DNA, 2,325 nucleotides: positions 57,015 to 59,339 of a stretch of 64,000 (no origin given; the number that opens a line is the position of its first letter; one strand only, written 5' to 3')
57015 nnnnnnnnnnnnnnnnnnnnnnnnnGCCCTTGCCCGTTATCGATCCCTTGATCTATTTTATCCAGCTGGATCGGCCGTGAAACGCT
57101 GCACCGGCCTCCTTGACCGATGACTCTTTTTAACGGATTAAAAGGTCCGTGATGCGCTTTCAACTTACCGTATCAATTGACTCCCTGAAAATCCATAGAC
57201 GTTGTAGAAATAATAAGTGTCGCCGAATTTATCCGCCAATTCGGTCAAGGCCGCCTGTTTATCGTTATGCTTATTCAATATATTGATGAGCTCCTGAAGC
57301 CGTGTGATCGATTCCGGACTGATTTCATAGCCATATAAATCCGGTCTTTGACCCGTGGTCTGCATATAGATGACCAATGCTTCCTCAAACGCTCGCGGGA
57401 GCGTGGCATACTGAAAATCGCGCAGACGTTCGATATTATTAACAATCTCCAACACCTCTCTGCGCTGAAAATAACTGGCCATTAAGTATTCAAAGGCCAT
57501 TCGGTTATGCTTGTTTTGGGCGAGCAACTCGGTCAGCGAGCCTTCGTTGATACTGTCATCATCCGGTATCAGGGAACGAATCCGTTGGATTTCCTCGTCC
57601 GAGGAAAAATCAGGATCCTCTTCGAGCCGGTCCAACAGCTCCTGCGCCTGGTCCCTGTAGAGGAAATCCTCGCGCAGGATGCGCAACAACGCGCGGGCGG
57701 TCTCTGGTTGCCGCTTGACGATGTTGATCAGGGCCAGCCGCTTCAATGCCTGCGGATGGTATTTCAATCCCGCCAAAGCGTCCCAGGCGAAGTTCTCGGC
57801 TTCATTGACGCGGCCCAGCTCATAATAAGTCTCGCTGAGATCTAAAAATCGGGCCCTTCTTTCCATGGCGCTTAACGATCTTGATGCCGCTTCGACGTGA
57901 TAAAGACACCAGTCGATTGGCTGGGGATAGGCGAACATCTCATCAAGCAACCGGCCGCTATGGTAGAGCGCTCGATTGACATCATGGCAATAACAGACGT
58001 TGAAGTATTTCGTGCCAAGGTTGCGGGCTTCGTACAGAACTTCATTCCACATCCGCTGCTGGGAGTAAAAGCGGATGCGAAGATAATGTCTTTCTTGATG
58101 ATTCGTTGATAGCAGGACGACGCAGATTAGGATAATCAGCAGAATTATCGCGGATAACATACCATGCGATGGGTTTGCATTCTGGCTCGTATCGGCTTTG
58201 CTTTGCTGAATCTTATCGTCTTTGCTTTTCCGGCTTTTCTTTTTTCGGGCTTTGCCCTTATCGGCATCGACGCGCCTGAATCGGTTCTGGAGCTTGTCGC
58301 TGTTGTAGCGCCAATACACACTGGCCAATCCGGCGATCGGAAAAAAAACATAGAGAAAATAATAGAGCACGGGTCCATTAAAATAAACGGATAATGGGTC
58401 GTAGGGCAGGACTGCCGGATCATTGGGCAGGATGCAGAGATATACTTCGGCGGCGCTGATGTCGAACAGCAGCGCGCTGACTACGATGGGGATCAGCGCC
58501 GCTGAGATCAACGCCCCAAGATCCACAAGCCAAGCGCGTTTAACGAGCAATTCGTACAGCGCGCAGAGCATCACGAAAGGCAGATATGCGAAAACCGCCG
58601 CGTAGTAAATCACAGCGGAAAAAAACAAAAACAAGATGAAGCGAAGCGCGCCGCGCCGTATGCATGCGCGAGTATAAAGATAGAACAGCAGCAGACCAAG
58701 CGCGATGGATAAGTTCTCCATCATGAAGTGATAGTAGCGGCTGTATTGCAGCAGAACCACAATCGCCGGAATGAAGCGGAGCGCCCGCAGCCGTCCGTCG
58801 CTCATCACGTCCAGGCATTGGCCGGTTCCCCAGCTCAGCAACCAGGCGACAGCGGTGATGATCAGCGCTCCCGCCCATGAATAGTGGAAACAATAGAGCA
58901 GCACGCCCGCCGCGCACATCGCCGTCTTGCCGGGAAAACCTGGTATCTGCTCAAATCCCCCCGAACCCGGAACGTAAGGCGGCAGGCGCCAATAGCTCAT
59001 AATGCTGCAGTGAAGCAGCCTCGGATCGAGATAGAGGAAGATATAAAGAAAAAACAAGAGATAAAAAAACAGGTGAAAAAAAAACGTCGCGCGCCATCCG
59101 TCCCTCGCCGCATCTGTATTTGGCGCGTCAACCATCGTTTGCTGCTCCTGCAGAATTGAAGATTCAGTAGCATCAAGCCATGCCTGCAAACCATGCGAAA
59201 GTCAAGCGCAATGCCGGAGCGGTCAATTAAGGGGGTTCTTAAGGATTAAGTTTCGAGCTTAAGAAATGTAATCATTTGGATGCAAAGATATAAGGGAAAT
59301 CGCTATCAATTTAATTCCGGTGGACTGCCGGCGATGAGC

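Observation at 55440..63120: Tandemly duplicated two-gene module: polytopic membrane/TPR protein plus secreted PD40 beta-propeller protein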

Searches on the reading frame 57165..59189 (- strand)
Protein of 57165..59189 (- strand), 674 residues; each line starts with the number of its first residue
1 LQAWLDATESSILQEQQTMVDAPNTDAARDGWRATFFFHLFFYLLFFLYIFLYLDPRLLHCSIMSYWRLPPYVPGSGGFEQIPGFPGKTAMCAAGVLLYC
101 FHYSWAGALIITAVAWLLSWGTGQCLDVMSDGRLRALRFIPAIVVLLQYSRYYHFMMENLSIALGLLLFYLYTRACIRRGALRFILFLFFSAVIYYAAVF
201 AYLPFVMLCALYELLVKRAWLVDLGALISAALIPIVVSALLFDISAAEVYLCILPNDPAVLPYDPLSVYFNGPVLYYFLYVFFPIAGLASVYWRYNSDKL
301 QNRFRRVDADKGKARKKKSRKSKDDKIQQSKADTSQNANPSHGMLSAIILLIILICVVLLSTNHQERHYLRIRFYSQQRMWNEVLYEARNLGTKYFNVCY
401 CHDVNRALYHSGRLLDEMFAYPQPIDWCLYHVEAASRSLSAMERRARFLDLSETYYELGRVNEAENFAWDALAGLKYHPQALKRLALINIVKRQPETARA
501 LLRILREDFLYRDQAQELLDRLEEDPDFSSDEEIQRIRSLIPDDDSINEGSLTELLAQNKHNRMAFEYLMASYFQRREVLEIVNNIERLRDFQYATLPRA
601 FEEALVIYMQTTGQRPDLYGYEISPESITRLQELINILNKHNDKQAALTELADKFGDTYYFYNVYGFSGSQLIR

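Call 3: search_protein_families(library=pfam, proteins=[window:57165-59189:-], max_evalue=1)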
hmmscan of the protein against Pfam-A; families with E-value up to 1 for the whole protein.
window:57165-59189:- (674 aa): 5 families
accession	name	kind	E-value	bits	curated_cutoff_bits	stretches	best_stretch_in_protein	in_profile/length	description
PF19529.4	DUF6057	-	3.8e-77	260.9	29.8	1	85-665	51-568/569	Family of unknown function (DUF6057)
PF13374.12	TPR_10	-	0.013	15.9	27.5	1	450-473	7-30/42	Tetratricopeptide repeat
PF06781.17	CrgA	-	0.077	13.6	24.8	1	313-382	5-70/89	Cell division protein CrgA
PF02828.21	L27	-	0.15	12.2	22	0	629-652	2-25/53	L27 domain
PF06024.17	Orf78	-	0.19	12.5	29.4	0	313-359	34-76/101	Orf78 (ac78)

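Call 4: search_protein_families(library=ncbifam, proteins=[window:57165-59189:-], max_evalue=1)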
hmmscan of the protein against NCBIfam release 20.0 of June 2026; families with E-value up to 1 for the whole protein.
window:57165-59189:- (674 aa): 0 families

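Call 10: search_solved_structures(query=window:57165-59189:-, max_evalue=10)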
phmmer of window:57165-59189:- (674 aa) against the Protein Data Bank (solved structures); distinct sequences matched with E-value up to 10: 4.
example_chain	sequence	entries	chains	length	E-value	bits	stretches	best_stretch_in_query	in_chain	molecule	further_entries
6nyk_A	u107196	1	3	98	0.057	14.9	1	507-583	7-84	Design construct XAX_GGDQ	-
9i78_7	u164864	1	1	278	0.12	13.8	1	233-323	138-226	Translocon-associated protein subunit alpha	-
6nye_A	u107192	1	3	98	0.62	11.5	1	507-580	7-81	Design construct XAX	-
3zsu_A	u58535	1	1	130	0.86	11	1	439-518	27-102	TLL2057 PROTEIN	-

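Call 13: find_homologous_proteins(query=window:57165-59189:-)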
Query window:57165-59189:- (674 aa): 80 proteins with E <= 0.001 among 8000 candidates.
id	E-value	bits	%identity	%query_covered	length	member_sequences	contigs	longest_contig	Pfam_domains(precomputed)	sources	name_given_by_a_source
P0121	0.0e+0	1501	100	97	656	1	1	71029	PF19529.5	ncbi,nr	ncbi:US12 family protein [Candidatus Sumerlaeota bacterium]|nr:US12 family protein [Candidatus Sumer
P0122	0.0e+0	1051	77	88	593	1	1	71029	PF19529.5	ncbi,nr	ncbi:hypothetical protein JXA32_03460 [Candidatus Sumerlaeota bacterium]|nr:hypothetical protein [Ca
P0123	5.4e-291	985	67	97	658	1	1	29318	PF19529.5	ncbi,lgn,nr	ncbi:MAG: hypothetical protein JW829_16935 [Pirellulales bacterium]|nr:hypothetical protein [Pirellu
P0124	2.6e-199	682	51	92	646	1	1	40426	PF19529.5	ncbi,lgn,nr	ncbi:hypothetical protein JXA32_08785 [Candidatus Sumerlaeota bacterium]|nr:hypothetical protein [Ca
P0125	3.6e-185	635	51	92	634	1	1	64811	PF19529.5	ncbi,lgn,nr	ncbi:hypothetical protein JXA32_07485 [Candidatus Sumerlaeota bacterium]|nr:hypothetical protein [Ca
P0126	1.9e-173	596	47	96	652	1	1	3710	PF19529.5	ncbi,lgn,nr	ncbi:hypothetical protein JXA32_01130 [Candidatus Sumerlaeota bacterium]|nr:hypothetical protein [Ca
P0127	1.0e-171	591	46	96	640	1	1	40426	PF19529.5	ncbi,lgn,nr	ncbi:hypothetical protein JXA32_08770 [Candidatus Sumerlaeota bacterium]|nr:hypothetical protein [Ca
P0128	1.2e-128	448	39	92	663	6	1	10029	PF19529.5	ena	-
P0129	1.6e-124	435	37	94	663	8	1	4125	PF19529.5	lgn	-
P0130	5.5e-124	433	38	92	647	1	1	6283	PF19529.5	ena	-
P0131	1.4e-123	432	39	91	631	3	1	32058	PF19529.5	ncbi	-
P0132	1.5e-123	432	38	94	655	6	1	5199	PF19529.5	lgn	-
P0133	7.8e-123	429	37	92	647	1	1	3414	PF19529.5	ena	-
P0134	7.9e-123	429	38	94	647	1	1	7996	PF19529.5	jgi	-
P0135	2.5e-122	428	38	94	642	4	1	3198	PF19529.5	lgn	-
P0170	7.2e-102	360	36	91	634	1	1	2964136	PF19529.5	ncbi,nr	ncbi:MAG: hypothetical protein JSV99_08165 [Planctomycetota bacterium]|nr:MAG: hypothetical protein 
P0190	2.0e-60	223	30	86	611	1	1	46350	PF19529.5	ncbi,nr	ncbi:hypothetical protein JW935_21975 [candidate division KSB1 bacterium]|nr:hypothetical protein [c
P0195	2.4e-51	193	29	93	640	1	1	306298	PF19529.5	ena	-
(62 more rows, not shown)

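Call 14: find_encoding_contigs(protein=P0124, flank=10000, max_places=3)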
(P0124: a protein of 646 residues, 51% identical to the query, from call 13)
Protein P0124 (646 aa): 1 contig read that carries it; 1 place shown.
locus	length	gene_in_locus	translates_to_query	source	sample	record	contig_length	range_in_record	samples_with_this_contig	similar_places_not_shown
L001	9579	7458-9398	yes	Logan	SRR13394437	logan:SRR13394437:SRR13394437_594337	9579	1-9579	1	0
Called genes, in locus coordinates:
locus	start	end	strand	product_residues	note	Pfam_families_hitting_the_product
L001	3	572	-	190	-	?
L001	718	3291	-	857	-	PF13620:CarboxypepD_reg, PF13715:CarbopepD_reg_2 (weak)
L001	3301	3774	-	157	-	-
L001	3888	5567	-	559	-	PF00515:TPR_1 (weak), PF07719:TPR_2 (faint), PF13174:TPR_6 (faint), PF13176:TPR_7 (faint), PF13428:TPR_14 (faint), PF13414:TPR_11 (faint), PF14559:TPR_19 (faint)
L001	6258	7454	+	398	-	PF01042:Ribonuc_L-PSP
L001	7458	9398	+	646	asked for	PF19529:DUF6057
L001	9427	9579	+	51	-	?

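Call 15: find_encoding_contigs(protein=P0170, flank=10000, max_places=3)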
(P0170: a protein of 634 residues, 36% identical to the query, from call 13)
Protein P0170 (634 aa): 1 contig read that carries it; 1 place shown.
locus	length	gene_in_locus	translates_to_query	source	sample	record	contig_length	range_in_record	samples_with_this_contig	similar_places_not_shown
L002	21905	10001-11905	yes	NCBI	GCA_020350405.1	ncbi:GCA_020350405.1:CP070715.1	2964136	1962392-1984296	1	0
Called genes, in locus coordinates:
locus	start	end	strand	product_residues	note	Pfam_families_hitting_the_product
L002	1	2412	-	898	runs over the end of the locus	PF06283:ThuA, PF13513:HEAT_EZ (faint), PF00514:Arm (faint), PF02985:HEAT (faint), PF03130:HEAT_PBS (faint), PF13646:HEAT_2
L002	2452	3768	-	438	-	PF01408:GFO_IDH_MocA, PF19051:GFO_IDH_MocA_C2, PF22725:GFO_IDH_MocA_C3 (faint)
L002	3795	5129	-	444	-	PF01408:GFO_IDH_MocA, PF19051:GFO_IDH_MocA_C2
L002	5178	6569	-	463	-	PF01408:GFO_IDH_MocA, PF19051:GFO_IDH_MocA_C2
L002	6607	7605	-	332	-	PF01261:AP_endonuc_2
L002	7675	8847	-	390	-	PF01408:GFO_IDH_MocA, PF22725:GFO_IDH_MocA_C3, PF02894:GFO_IDH_MocA_C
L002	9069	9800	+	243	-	PF00977:His_biosynth, PF02581:TMP-TENI (faint), PF01207:Dus (faint)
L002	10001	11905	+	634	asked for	PF19529:DUF6057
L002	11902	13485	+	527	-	PF26550:Tricorn_2nd (weak), PF07676:PD40 (faint), PF26549:Tricorn_N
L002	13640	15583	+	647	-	PF19529:DUF6057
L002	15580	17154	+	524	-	PF26550:Tricorn_2nd (faint), PF07676:PD40 (weak), PF26549:Tricorn_N (weak)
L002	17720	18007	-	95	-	-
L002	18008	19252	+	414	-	PF19529:DUF6057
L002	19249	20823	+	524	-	PF26550:Tricorn_2nd (faint), PF07676:PD40 (weak), PF26549:Tricorn_N (weak)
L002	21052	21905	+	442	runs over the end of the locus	PF19529:DUF6057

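Call 16: find_encoding_contigs(protein=P0125, flank=10000, max_places=3)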
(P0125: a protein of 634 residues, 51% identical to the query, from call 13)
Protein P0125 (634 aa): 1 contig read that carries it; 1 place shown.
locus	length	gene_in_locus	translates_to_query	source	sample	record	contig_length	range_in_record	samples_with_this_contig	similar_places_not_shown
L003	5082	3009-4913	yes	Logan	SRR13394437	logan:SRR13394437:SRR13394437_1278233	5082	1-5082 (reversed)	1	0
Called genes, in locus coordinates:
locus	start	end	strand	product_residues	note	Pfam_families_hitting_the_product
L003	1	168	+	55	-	?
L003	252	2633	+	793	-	PF01588:tRNA_bind, PF03483:B3_4, PF03484:B5, PF17759:tRNA_synthFbeta, PF03147:FDX-ACB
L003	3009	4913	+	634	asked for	PF19529:DUF6057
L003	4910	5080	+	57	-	?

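Call 24: find_related_loci(query=A2, collection=genome_contigs, flank=10000)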
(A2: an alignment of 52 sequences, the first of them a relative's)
Query A2 (656 aa) in genome_contigs; peptide patterns used: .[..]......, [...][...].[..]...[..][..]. (x = any residue, [..] = any of these).
593 stretches matched a pattern (row limit reached: there are more); 561 encode a relative of the query (tblastn E <= 1e-3); the best 80 are kept; 77 distinct loci.
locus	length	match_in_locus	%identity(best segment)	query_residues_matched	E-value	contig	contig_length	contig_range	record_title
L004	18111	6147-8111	67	1-654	0e+0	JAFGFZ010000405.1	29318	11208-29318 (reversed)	MAG: Pirellulales bacterium isolate Zod_Metabat.1355 k87_7534089, whole genome shotgun sequence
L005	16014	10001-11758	39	33-644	2e-125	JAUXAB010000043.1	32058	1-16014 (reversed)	MAG: Phycisphaerae bacterium isolate CSMAG_2751 CSMAG_2751_k141_506353_length_32058_cov_29.2595, whole genome shotgun se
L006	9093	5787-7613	37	33-654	8e-124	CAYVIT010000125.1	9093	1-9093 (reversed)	MAG TPA_asm: uncultured Pirellulales bacterium isolate binchicken_co196_99 genome assembly, contig: NODE_10082_length_90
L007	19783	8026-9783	37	32-644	2e-118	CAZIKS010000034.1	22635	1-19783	MAG TPA_asm: uncultured Pirellulales bacterium isolate SRP068000_co4_338 genome assembly, contig: NODE_2155_length_22635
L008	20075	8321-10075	37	32-629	2e-113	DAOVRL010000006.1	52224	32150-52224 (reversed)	MAG TPA_asm: Sedimentisphaerales bacterium isolate CSMAG_1600 CSMAG_1600_k141_122791_length_52224_cov_33.2941, whole gen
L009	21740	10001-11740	37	32-650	2e-109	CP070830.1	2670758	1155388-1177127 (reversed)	MAG: Planctomycetota bacterium isolate bin1080 chromosome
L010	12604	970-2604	38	34-618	2e-108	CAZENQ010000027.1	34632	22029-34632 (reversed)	MAG TPA_asm: uncultured Pirellulales bacterium isolate SRP068000_co1_348 genome assembly, contig: NODE_1308_length_34632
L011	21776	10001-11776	36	34-644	9e-105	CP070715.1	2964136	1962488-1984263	MAG: Planctomycetota bacterium isolate bin49 chromosome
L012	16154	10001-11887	33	24-652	2e-101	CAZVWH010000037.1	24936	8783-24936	MAG TPA_asm: uncultured Pirellulales bacterium isolate binchicken_co262_238 genome assembly, contig: NODE_1951_length_24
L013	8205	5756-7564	33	24-653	3e-96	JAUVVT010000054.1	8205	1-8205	MAG: bacterium isolate CSMAG_1171 CSMAG_1171_k127_8156199_length_8205_cov_165.0000, whole genome shotgun sequence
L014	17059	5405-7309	33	3-653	3e-96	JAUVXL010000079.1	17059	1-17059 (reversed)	MAG: Sedimentisphaerales bacterium isolate CSMAG_1215 CSMAG_1215_k141_962056_length_17059_cov_8.9621, whole genome shotg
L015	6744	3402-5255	33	24-653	2e-95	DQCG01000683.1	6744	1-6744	MAG TPA_asm: Phycisphaerales bacterium isolate UBA9295 contig_32324, whole genome shotgun sequence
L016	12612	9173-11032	33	24-652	5e-95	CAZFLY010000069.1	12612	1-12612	MAG TPA_asm: uncultured Pirellulales bacterium isolate binchicken_co211_181 genome assembly, contig: NODE_3396_length_12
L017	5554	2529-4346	33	22-653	3e-94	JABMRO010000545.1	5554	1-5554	MAG: Planctomycetota bacterium isolate bin.397 k141_4822686, whole genome shotgun sequence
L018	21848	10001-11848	34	21-648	9e-94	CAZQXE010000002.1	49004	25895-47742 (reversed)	MAG TPA_asm: uncultured Pirellulales bacterium isolate binchicken_co116_398 genome assembly, contig: NODE_541_length_490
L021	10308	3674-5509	34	24-651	3e-92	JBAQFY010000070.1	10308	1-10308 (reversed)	MAG: Sedimentisphaerales bacterium isolate MFD06995_ilm_asm_bin24 k127_37739, whole genome shotgun sequence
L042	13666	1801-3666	32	22-648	2e-87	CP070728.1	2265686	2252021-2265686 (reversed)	MAG: Planctomycetota bacterium isolate bin43 chromosome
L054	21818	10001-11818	34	22-653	4e-85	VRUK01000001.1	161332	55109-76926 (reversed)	MAG: Planctomycetota bacterium isolate MohnsGC08_bin89 NODE_1_length_161332_cov_56.097529, whole genome shotgun sequence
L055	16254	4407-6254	32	22-651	3e-85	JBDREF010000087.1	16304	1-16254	MAG: Planctomycetota bacterium isolate MEGAHIT-group-1.301 k141_1836694, whole genome shotgun sequence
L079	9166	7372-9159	31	36-653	1e-81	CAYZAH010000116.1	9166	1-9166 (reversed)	MAG TPA_asm: uncultured Pirellulales bacterium isolate binchicken_co150_548 genome assembly, contig: NODE_19205_length_9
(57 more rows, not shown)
